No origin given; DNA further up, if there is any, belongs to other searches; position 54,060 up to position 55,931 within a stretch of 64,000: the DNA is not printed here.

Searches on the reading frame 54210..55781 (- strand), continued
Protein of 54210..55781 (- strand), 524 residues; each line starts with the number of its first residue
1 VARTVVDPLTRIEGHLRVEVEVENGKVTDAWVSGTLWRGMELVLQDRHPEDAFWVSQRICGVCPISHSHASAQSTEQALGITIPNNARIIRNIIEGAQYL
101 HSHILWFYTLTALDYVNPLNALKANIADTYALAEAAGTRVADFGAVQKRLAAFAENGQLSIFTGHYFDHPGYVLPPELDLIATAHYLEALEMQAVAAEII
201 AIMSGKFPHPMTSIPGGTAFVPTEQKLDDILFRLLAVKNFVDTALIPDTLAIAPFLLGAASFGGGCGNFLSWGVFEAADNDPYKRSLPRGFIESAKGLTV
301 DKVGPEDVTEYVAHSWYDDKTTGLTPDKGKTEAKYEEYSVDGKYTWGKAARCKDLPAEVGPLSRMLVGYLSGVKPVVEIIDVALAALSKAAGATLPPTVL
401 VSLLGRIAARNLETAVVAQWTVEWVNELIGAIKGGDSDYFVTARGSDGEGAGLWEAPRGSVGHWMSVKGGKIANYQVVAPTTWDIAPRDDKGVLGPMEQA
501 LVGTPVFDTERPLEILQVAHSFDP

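Call 41: list_cluster_members(proteins=[P0189, P0196, P0205, P0207, P0217, P0223, P0210, P0173, P0156, P0001])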
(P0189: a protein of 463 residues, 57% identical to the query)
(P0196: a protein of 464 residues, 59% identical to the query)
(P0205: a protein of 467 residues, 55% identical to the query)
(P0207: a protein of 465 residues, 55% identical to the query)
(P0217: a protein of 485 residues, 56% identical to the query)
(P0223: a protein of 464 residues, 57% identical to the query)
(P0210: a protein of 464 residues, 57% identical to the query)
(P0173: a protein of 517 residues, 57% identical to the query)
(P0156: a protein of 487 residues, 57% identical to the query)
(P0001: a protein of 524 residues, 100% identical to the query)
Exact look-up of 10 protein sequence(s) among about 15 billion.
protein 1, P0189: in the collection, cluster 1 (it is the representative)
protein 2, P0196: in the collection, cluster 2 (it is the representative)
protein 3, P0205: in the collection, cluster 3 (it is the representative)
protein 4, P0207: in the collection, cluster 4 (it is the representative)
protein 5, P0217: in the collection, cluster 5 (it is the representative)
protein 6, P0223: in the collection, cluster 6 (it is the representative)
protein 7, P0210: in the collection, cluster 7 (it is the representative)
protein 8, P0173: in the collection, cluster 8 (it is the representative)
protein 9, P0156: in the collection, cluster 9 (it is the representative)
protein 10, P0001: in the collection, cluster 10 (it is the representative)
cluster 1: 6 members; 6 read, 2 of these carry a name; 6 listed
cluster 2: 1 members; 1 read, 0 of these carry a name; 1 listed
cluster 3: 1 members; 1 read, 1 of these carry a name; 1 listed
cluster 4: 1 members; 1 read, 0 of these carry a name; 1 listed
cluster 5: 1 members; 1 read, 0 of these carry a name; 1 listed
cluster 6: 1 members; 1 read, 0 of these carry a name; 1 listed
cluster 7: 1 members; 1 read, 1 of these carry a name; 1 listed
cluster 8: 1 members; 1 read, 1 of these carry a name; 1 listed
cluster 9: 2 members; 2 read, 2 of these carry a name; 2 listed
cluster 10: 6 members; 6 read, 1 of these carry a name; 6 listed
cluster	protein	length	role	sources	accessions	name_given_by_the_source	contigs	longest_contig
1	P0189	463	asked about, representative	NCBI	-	-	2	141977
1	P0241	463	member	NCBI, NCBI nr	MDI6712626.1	MAG: L-seryl-tRNA(Sec) selenium transferase [Anaerosomatales bacterium] | L-seryl-tRNA(Sec) selenium transferase [Anaerosomatales bacterium]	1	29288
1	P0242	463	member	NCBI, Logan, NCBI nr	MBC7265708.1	MAG: L-seryl-tRNA(Sec) selenium transferase [Coriobacteriia bacterium] | L-seryl-tRNA(Sec) selenium transferase [Coriobacteriia bacterium]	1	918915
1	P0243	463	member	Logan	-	-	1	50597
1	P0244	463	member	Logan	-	-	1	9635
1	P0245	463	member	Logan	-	-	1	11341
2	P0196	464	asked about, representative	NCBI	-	-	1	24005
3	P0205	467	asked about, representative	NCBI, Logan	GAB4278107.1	MAG: L-seryl-tRNA(Sec) selenium transferase [Coriobacteriia bacterium]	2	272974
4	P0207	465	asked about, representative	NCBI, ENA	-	-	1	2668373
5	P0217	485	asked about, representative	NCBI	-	-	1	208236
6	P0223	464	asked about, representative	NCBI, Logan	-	-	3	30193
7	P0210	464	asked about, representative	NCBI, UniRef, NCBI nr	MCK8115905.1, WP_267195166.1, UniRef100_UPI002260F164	L-seryl-tRNA(Sec) selenium transferase [Anaerosoma tenue] | L-seryl-tRNA(Sec) selenium transferase n=1 Tax=Anaerosoma tenue TaxID=2933588 ...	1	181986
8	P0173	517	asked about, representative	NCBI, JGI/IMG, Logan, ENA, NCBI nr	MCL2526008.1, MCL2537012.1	MAG: L-seryl-tRNA(Sec) selenium transferase [Coriobacteriia bacterium] | L-seryl-tRNA(Sec) selenium transferase [Coriobacteriia bacterium]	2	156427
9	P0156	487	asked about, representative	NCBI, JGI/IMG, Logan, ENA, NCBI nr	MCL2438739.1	MAG: L-seryl-tRNA(Sec) selenium transferase [Coriobacteriia bacterium] | L-seryl-tRNA(Sec) selenium transferase [Coriobacteriia bacterium]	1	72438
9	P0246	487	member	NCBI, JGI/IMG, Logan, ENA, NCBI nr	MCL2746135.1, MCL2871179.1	MAG: L-seryl-tRNA(Sec) selenium transferase [Coriobacteriia bacterium] | L-seryl-tRNA(Sec) selenium transferase [Coriobacteriia bacterium]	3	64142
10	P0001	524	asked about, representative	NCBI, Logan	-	-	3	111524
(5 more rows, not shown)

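Call 42: find_encoding_contigs(protein=P0189, flank=8000, max_places=4)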
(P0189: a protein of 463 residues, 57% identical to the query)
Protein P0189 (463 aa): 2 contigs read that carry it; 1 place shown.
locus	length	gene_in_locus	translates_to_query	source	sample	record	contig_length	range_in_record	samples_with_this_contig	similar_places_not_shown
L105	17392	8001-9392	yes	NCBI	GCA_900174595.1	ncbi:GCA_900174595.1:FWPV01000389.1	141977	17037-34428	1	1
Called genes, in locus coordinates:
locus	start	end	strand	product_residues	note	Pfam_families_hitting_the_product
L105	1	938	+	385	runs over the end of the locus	PF00515:TPR_1 (faint), PF07719:TPR_2 (faint), PF12895:ANAPC3 (faint), PF13181:TPR_8 (faint), PF13424:TPR_12 (faint), PF14559:TPR_19, PF13414:TPR_11 (weak), PF13432:TPR_16, +3 more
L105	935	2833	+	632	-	PF00150:Cellulase, PF02449:Glyco_hydro_42 (weak), PF26410:GH5_mannosidase (faint), PF08532:Glyco_hydro_42M (weak)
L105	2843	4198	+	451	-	PF00990:GGDEF, PF00563:EAL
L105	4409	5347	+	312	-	PF00586:AIRS, PF02769:AIRS_C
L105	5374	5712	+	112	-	PF02635:DsrE (weak)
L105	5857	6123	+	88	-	PF01402:RHH_1 (weak), PF12651:RHH_3 (weak)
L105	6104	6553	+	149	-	PF01850:PIN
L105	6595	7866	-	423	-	PF00037:Fer4 (faint), PF12801:Fer4_5, PF12838:Fer4_7 (faint), PF13187:Fer4_9 (faint), PF12801:Fer4_5, PF12797:Fer4_2 (faint), PF12837:Fer4_6 (faint), PF13237:Fer4_10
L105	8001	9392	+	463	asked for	PF12390:Se-cys_synth_N, PF03841:SelA, PF01041:DegT_DnrJ_EryC1 (weak), PF01053:Cys_Met_Meta_PP (weak)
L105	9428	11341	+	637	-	PF00009:GTP_EFTU, PF01926:MMR_HSR1, PF03144:GTP_EFTU_D2, PF25461:Beta-barrel_SelB, PF09106:WHD_2nd_SelB, PF09107:WHD_3rd_SelB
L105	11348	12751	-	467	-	PF00672:HAMP, PF26769:HAMP_PhoQ (weak), PF00512:HisKA, PF02518:HATPase_c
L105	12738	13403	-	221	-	PF00072:Response_reg, PF00486:Trans_reg_C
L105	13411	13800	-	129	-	-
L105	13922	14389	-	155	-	-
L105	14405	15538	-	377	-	PF03264:Cytochrom_NNT, PF14522:Cytochrome_C7 (faint), PF14537:Cytochrom_c3_2 (faint)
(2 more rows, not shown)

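Call 43: find_encoding_contigs(protein=P0208, flank=6000, max_places=6)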
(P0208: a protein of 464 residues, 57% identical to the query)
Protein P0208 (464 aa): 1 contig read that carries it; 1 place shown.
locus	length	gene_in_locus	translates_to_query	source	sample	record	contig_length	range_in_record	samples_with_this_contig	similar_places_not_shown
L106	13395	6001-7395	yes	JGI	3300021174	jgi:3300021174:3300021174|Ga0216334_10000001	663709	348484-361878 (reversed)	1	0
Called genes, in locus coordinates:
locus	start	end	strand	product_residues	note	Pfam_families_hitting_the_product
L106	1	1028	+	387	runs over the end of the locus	PF00515:TPR_1 (faint), PF07719:TPR_2 (faint), PF12895:ANAPC3 (faint), PF13414:TPR_11 (weak), PF24575:TPR_Slam (weak), PF13414:TPR_11 (weak), PF13432:TPR_16, PF14559:TPR_19 (weak), +4 more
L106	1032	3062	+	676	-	PF00150:Cellulase, PF02449:Glyco_hydro_42 (faint), PF08532:Glyco_hydro_42M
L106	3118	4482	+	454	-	PF00990:GGDEF (weak), PF00563:EAL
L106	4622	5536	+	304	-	PF00586:AIRS, PF02769:AIRS_C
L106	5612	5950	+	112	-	PF02635:DsrE (weak)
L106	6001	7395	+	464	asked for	PF12390:Se-cys_synth_N, PF03841:SelA, PF01053:Cys_Met_Meta_PP (weak)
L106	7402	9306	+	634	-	PF00009:GTP_EFTU, PF01926:MMR_HSR1 (weak), PF09106:WHD_2nd_SelB (faint), PF03144:GTP_EFTU_D2, PF25461:Beta-barrel_SelB, PF09107:WHD_3rd_SelB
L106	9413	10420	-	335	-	PF13715:CarbopepD_reg_2 (faint), PF13620:CarboxypepD_reg (weak)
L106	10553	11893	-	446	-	PF08521:2CSK_N (weak), PF00672:HAMP, PF00512:HisKA, PF02518:HATPase_c, PF13589:HATPase_c_3 (weak)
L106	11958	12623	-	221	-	PF00072:Response_reg, PF00486:Trans_reg_C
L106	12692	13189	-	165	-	-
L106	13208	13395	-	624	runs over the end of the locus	-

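Call 45: find_homologous_proteins(query=P0189, max_evalue=1e-60)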
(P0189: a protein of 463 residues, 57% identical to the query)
Query P0189 (463 aa): 8000 proteins with E <= 1e-60 among 8000 candidates; the best 120 are listed.
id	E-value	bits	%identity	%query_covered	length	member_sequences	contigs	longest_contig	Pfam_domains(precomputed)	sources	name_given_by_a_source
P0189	2.6e-290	980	100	100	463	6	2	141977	PF03841.20,PF12390.14,PF01053.27,PF01041.24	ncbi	-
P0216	7.3e-279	943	96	100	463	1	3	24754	PF03841.20,PF12390.14,PF01053.27,PF01041.24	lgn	-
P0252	1.1e-268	909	92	100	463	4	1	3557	PF03841.20,PF12390.14,PF01041.24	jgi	jgi:L-seryl-tRNA(Ser) seleniumtransferase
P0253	1.3e-268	909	92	100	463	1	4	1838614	PF03841.20,PF12390.14,PF01053.27,PF01041.24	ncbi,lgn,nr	ncbi:selenocysteinyl-tRNA(Sec) synthase [Coriobacteriaceae bacterium EMTCatB1]|nr:selenocysteinyl-tR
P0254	1.2e-263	893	90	100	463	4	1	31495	PF03841.20,PF12390.14,PF01053.27,PF01041.24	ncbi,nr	ncbi:MAG: L-seryl-tRNA(Sec) selenium transferase [Coriobacteriia bacterium]|nr:L-seryl-tRNA(Sec) sel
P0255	5.5e-235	798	81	99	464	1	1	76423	PF03841.20,PF12390.14,PF01053.27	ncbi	-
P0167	9.7e-231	784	79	100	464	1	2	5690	PF03841.20,PF12390.14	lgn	-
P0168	1.5e-230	784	79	100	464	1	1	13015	PF03841.20,PF12390.14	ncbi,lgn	ncbi:MAG: L-seryl-tRNA(Sec) selenium transferase [Coriobacteriia bacterium]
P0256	5.4e-228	775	80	100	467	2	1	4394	PF03841.20,PF12390.14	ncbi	-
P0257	1.7e-226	770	80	97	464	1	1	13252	PF03841.20,PF12390.14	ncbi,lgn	-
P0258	5.8e-225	765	79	100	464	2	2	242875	PF03841.20,PF12390.14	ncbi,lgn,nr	ncbi:MAG: L-seryl-tRNA(Sec) selenium transferase [Actinobacteria bacterium]|nr:MAG: L-seryl-tRNA(Sec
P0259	3.6e-222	756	78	100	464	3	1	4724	PF03841.20,PF12390.14,PF01053.27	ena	-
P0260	2.4e-221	753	77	100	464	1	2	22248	PF03841.20,PF12390.14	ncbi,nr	ncbi:MAG: L-seryl-tRNA(Sec) selenium transferase [Coriobacteriales bacterium]|nr:L-seryl-tRNA(Sec) s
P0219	8.9e-219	745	78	100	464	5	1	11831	PF03841.20,PF12390.14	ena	-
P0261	2.3e-216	737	81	94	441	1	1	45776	PF03841.20,PF12390.14,PF01053.27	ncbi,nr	ncbi:MAG: L-seryl-tRNA(Sec) selenium transferase, partial [Actinomycetia bacterium]|nr:L-seryl-tRNA(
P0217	3.1e-208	710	74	100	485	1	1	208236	PF03841.20,PF12390.14,PF01053.27,PF01041.24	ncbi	-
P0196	5.8e-205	699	75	96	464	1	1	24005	PF03841.20,PF12390.14,PF01053.27,PF01041.24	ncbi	-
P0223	3.2e-203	694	74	96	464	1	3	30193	PF03841.20,PF12390.14,PF01053.27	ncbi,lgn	-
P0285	2.9e-201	687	71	99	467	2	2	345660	PF03841.20,PF12390.14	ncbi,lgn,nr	ncbi:MAG: L-seryl-tRNA(Sec) selenium transferase [Anaerosomatales bacterium]|nr:L-seryl-tRNA(Sec) se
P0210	2.7e-188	644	69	97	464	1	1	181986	PF03841.20,PF12390.14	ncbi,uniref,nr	ncbi:L-seryl-tRNA(Sec) selenium transferase [Anaerosoma tenue]|uniref:L-seryl-tRNA(Sec) selenium tra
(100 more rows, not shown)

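Call 46: find_encoding_contigs(protein=P0258, flank=6000, max_places=4)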
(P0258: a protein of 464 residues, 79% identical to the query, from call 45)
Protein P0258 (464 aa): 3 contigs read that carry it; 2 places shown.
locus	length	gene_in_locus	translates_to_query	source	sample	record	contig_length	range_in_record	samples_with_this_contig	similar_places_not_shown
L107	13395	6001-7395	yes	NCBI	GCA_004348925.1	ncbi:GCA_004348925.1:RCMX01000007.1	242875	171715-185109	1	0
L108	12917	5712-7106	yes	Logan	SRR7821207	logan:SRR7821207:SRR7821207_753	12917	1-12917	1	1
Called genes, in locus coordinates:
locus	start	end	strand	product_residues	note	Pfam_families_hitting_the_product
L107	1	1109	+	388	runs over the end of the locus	PF00515:TPR_1 (faint), PF07719:TPR_2 (faint), PF12895:ANAPC3 (faint), PF13428:TPR_14 (faint), PF14559:TPR_19 (faint), PF23914:TPR_CcmH_CycH (faint), PF13414:TPR_11 (weak), PF13432:TPR_16 (weak), +2 more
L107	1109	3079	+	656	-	PF00150:Cellulase, PF26410:GH5_mannosidase (faint), PF08532:Glyco_hydro_42M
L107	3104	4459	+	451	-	PF00990:GGDEF, PF00563:EAL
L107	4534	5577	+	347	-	-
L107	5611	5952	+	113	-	-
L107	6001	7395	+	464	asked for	PF12390:Se-cys_synth_N, PF03841:SelA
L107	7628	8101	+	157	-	PF01909:NTP_transf_2, PF18765:Polbeta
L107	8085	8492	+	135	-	PF05168:HEPN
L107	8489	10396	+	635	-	PF00009:GTP_EFTU, PF01926:MMR_HSR1 (weak), PF03144:GTP_EFTU_D2, PF25461:Beta-barrel_SelB, PF09106:WHD_2nd_SelB (weak), PF09107:WHD_3rd_SelB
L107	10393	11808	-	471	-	PF00672:HAMP, PF00512:HisKA, PF02518:HATPase_c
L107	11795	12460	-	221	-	PF00072:Response_reg, PF00486:Trans_reg_C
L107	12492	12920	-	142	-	-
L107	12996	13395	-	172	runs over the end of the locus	-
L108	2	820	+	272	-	?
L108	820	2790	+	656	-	PF00150:Cellulase, PF26410:GH5_mannosidase (faint), PF08532:Glyco_hydro_42M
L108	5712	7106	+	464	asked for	PF12390:Se-cys_synth_N, PF03841:SelA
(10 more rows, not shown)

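Call 47: find_encoding_contigs(protein=P0285, flank=3000, max_places=4)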
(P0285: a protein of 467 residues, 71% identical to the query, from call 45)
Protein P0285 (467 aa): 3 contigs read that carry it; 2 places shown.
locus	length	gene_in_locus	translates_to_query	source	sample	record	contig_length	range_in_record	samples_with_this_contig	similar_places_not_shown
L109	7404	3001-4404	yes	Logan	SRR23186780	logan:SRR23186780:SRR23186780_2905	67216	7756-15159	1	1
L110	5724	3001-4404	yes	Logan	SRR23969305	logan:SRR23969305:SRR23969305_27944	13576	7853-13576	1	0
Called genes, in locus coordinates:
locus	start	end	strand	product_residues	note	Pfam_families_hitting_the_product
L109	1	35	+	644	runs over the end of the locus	PF00150:Cellulase, PF02449:Glyco_hydro_42 (faint), PF08532:Glyco_hydro_42M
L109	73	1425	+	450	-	PF00990:GGDEF, PF00563:EAL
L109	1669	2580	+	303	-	PF00586:AIRS, PF02769:AIRS_C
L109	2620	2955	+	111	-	-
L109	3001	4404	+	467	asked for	PF12390:Se-cys_synth_N, PF03841:SelA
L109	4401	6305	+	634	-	PF00009:GTP_EFTU, PF01926:MMR_HSR1, PF03144:GTP_EFTU_D2, PF25461:Beta-barrel_SelB, PF09106:WHD_2nd_SelB, PF09107:WHD_3rd_SelB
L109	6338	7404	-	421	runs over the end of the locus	PF03264:Cytochrom_NNT, PF14522:Cytochrome_C7 (faint), PF14537:Cytochrom_c3_2 (faint)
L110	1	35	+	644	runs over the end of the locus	PF00150:Cellulase, PF02449:Glyco_hydro_42 (faint), PF08532:Glyco_hydro_42M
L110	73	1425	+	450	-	PF00990:GGDEF, PF00563:EAL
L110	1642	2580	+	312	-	PF00586:AIRS, PF02769:AIRS_C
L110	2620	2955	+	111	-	-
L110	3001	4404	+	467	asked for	PF12390:Se-cys_synth_N, PF03841:SelA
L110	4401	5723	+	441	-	?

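Call 60: search_solved_structures(query=L100:891-2402:+, max_evalue=1e-60)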
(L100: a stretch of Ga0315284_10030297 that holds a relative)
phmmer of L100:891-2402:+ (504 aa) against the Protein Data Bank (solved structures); distinct sequences matched with E-value up to 1e-60: 51.
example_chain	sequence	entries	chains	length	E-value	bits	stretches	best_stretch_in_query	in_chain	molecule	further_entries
6rtp_B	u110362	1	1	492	4.7e-136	457.8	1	153-504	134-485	Periplasmic [NiFeSe] hydrogenase, large subunit, selenocysteine-containing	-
6z8m_B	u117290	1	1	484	4.2e-135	454.7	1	153-504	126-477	Periplasmic [NiFeSe] hydrogenase, large subunit, selenocysteine-containing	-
6z8o_B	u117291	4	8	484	4.2e-135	454.7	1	153-504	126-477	Periplasmic [NiFeSe] hydrogenase, large subunit, selenocysteine-containing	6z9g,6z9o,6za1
3ze6_B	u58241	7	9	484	4.2e-135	454.7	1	153-504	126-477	PERIPLASMIC [NIFESE] HYDROGENASE, LARGE SUBUNIT, SELENOCYS SELENOCYSTEINE-CONTAINING | PERIPLASMIC [NIFESE] HYDROGENASE, LARGE SUBUNIT, SELENOCYSTEINE-CONTAININ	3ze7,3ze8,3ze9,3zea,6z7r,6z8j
6ru9_B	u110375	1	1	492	4.6e-135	454.6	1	153-504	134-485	Periplasmic [NiFeSe] hydrogenase, large subunit, selenocysteine-containing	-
6ruc_B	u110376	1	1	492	4.6e-135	454.6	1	153-504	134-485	Periplasmic [NiFeSe] hydrogenase, large subunit, selenocysteine-containing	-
2wpn_B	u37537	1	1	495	4.7e-135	454.6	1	153-504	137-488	PERIPLASMIC [NIFESE] HYDROGENASE, LARGE SUBUNIT, SELENOCYSTEINE-CONTAINING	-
5jsh_B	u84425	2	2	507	5.3e-135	454.4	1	153-504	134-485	Periplasmic [NiFeSe] hydrogenase, large subunit, selenocysteine-containing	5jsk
5jsu_B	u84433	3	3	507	5.3e-135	454.4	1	153-504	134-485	Periplasmic [NiFeSe] hydrogenase, large subunit, selenocysteine-containing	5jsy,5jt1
4kl8_L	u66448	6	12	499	4.9e-126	424.8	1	3-504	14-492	Nickel-dependent hydrogenase large subunit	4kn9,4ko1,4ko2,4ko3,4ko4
1cc1_L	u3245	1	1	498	3.5e-125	422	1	3-504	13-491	HYDROGENASE (LARGE SUBUNIT)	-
4ud2_Q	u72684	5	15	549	2.4e-121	409.4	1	2-504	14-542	NICKEL-DEPENDENT HYDROGENASE LARGE SUBUNIT | PERIPLASMIC [NIFE] HYDROGENASE LARGE SUBUNIT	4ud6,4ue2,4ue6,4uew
4ucq_Q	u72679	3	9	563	2.6e-121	409.2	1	2-504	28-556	NICKEL-DEPENDENT HYDROGENASE LARGE SUBUNIT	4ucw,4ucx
4upe_Q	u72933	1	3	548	3.8e-121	408.7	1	2-504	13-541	NICKEL-DEPENDENT HYDROGENASE LARGE SUBUNIT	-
1frf_L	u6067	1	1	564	4.6e-121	408.4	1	2-504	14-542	[NI-FE] HYDROGENASE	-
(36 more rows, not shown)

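Call 61: search_solved_structures(query=L050:5524-7041:+, max_evalue=1e-60)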
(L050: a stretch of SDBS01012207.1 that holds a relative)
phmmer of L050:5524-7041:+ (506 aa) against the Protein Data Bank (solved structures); distinct sequences matched with E-value up to 1e-60: 53.
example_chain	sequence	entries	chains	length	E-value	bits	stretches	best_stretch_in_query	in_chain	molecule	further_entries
2frv_L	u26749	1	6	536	8.4e-161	539.5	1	1-506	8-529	PERIPLASMIC HYDROGENASE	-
1yq9_H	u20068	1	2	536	6.5e-160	536.6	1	1-506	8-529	Periplasmic [NiFe] hydrogenase large subunit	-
1frv_B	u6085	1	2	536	2.6e-158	531.3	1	1-506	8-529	HYDROGENASE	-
1frf_L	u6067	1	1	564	1.4e-154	518.9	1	2-506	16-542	[NI-FE] HYDROGENASE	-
4u9h_L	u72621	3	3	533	1.5e-154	518.9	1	2-506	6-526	Periplasmic [NiFe] hydrogenase large subunit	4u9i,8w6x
5xle_L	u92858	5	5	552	1.6e-154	518.8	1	2-506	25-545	Periplasmic [NiFe] hydrogenase large subunit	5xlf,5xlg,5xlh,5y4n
1yrq_H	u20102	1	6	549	2e-154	518.4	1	2-506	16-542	Periplasmic [NiFe] hydrogenase large subunit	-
1ubh_L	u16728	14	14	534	3.8e-154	517.5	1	2-506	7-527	Periplasmic [NiFe] hydrogenase large subunit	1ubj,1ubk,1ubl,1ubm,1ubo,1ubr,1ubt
1h2r_L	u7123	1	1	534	4.5e-154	517.3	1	2-506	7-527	PROTEIN (PERIPLASMIC [NIFE] HYDROGENASE LARGE SUBUNIT)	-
1yqw_Q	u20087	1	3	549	5.4e-154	517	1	2-506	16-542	Periplasmic [NiFe] hydrogenase large subunit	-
1h2a_L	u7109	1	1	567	5.6e-154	517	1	2-506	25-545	HYDROGENASE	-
4ud2_Q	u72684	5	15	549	6.6e-154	516.8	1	2-506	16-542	NICKEL-DEPENDENT HYDROGENASE LARGE SUBUNIT | PERIPLASMIC [NIFE] HYDROGENASE LARGE SUBUNIT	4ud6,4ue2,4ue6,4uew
4urh_Q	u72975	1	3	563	6.7e-154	516.7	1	2-506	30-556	NICKEL-DEPENDENT HYDROGENASE LARGE SUBUNIT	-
4ucq_Q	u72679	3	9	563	7.4e-154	516.6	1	2-506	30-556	NICKEL-DEPENDENT HYDROGENASE LARGE SUBUNIT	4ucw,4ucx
3h3x_Q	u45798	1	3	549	1.6e-153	515.5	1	2-506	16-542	Periplasmic [NiFe] hydrogenase large subunit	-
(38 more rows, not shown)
